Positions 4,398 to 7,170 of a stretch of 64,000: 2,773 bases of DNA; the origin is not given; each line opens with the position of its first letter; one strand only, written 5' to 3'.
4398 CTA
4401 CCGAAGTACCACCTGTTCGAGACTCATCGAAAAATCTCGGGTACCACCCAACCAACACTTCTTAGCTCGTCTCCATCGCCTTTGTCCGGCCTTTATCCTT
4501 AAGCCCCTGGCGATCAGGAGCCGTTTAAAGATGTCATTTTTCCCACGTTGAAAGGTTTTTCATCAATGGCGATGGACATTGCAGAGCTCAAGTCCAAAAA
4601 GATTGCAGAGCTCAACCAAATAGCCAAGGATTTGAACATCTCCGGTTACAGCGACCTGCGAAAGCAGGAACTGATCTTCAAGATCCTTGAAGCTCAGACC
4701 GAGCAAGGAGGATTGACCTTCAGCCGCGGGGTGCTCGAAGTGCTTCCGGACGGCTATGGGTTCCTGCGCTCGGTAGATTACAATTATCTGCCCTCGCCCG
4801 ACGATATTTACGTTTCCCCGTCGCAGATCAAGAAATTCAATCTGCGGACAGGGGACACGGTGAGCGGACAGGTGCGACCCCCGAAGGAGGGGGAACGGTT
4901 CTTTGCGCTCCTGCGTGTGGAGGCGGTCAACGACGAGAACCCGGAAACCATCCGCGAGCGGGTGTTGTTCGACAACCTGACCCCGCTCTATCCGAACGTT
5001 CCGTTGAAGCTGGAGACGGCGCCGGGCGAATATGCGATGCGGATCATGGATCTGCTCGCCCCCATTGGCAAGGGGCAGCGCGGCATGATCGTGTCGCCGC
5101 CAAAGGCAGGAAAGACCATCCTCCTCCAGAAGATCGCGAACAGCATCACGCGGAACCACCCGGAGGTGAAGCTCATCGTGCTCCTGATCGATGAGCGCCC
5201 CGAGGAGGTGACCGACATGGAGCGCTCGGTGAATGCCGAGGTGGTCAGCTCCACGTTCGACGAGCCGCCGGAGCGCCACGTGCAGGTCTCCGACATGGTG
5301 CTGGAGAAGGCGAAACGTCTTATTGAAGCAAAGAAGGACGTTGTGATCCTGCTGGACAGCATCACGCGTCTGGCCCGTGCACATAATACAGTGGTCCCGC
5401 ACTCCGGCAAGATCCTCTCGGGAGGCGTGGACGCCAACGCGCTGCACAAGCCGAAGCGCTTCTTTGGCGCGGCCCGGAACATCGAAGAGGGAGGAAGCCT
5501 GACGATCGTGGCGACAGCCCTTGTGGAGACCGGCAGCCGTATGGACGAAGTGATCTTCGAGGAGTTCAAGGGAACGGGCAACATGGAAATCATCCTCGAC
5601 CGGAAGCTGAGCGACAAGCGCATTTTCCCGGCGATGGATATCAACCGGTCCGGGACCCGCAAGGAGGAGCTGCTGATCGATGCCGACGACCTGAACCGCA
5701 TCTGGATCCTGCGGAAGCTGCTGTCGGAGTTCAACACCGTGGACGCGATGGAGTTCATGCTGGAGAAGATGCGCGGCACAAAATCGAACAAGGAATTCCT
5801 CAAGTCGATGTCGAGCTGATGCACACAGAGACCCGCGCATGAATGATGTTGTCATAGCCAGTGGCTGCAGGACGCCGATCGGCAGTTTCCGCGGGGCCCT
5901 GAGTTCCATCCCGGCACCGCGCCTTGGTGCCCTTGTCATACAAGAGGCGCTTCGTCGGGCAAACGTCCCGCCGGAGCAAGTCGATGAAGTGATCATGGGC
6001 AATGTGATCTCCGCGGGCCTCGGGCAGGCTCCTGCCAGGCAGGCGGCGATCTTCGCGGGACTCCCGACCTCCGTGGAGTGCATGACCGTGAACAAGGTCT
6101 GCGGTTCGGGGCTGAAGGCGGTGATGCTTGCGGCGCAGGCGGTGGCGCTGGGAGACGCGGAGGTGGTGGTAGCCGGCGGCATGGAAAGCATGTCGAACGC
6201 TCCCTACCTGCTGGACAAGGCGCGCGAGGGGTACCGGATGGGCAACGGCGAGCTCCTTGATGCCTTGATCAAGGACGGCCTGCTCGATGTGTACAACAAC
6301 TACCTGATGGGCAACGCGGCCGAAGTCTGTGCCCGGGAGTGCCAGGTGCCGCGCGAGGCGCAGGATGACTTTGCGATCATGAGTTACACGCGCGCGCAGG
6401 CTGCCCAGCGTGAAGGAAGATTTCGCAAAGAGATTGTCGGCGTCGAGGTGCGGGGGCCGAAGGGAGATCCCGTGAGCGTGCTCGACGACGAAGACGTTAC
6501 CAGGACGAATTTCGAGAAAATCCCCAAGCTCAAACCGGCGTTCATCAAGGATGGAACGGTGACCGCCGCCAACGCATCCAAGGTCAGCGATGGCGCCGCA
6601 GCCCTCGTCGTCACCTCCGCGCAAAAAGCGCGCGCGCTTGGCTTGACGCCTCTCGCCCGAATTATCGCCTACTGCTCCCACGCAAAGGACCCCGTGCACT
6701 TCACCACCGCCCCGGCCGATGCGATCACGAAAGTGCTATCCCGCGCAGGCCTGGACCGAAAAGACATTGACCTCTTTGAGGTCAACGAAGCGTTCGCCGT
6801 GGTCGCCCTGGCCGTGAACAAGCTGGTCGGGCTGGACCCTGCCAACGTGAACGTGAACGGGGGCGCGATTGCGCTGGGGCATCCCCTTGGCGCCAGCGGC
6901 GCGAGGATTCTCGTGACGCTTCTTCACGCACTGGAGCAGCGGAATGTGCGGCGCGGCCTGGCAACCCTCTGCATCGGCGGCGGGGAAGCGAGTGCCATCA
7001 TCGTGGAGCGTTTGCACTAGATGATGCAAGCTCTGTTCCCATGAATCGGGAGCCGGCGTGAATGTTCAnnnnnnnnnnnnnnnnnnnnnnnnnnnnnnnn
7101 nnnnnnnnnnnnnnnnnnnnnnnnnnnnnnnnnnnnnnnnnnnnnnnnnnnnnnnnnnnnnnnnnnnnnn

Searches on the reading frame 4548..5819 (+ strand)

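Call 73: search_protein_families(library=pfam, proteins=[window:4548-5819:+], max_evalue=0.00001)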
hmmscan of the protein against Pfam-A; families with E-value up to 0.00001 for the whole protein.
window:4548-5819:+ (423 aa): 3 families
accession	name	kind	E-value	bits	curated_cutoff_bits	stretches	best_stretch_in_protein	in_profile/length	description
PF07497.18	Rho_RNA_bind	-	2.5e-35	120.5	27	1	60-133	2-73/73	Rho termination factor, RNA-binding domain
PF00006.31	ATP-synt_ab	-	3.5e-26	92.6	29.5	1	164-368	2-211/213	ATP synthase alpha/beta family, nucleotide-binding domain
PF07498.18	Rho_N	-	3.6e-19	68.9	24.9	1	13-55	1-43/43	Rho termination factor, N-terminal domain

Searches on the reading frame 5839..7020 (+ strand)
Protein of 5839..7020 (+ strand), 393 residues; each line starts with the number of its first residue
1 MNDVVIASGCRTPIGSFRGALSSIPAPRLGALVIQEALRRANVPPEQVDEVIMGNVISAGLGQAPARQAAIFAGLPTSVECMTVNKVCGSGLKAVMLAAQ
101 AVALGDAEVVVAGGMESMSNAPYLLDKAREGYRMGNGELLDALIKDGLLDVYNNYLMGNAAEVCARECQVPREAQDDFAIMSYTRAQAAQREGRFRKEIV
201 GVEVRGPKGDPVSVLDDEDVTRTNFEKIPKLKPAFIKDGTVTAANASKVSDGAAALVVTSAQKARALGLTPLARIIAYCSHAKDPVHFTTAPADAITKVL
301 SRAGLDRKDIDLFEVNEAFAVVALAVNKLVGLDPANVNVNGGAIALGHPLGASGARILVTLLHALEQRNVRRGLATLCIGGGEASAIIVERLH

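Call 73: search_protein_families(library=pfam, proteins=[window:5839-7020:+], max_evalue=0.00001)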
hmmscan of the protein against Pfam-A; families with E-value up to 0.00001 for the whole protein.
window:5839-7020:+ (393 aa): 3 families
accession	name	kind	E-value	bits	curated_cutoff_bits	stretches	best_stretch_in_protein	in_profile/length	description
PF00108.29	Thiolase_N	-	3.4e-96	322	26.4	1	4-261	1-259/260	Thiolase, N-terminal domain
PF02803.24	Thiolase_C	-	1.4e-47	160.8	27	1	269-391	1-123/123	Thiolase, C-terminal domain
PF00109.32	ketoacyl-synt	-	9e-07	29.2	20.8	0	82-120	168-206/252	Beta-ketoacyl synthase, N-terminal domain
